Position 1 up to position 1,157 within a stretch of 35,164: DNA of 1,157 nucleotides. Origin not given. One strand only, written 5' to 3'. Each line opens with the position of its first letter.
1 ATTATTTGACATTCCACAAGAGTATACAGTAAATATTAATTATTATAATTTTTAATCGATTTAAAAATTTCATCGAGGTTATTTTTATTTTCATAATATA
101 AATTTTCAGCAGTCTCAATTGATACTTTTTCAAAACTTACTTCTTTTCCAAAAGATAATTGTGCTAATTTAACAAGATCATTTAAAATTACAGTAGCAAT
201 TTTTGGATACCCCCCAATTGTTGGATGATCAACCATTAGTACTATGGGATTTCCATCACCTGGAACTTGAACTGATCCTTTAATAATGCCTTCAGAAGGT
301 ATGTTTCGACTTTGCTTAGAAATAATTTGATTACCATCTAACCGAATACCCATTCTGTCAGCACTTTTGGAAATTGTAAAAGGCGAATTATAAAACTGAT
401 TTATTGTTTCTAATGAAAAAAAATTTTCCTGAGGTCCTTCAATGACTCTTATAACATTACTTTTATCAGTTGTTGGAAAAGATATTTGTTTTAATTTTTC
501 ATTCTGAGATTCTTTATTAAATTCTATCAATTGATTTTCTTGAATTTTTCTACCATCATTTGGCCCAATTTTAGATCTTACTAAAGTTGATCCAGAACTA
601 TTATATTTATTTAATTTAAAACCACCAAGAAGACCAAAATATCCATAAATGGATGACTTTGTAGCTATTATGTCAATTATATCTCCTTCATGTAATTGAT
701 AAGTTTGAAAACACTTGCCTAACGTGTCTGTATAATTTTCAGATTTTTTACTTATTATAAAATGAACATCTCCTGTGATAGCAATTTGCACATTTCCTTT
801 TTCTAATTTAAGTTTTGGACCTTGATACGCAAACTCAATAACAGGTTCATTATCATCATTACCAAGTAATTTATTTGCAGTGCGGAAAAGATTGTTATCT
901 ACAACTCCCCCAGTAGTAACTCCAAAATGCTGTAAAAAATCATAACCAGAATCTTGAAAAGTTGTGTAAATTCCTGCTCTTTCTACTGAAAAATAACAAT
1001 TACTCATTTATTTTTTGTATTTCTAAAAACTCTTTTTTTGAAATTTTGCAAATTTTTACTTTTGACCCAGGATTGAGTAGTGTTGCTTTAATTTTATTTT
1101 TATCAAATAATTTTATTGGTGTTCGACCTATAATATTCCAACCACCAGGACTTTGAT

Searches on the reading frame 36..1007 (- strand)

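Call 4: search_protein_families(library=pfam, proteins=[window:36-1007:-], max_evalue=0.01)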
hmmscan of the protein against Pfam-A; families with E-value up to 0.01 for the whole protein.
window:36-1007:- (323 aa): 1 family
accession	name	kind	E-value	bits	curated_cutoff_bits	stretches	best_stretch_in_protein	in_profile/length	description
PF02626.20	CT_A_B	-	3e-71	240.6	25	1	28-293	1-260/261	Carboxyltransferase domain, subdomain A and B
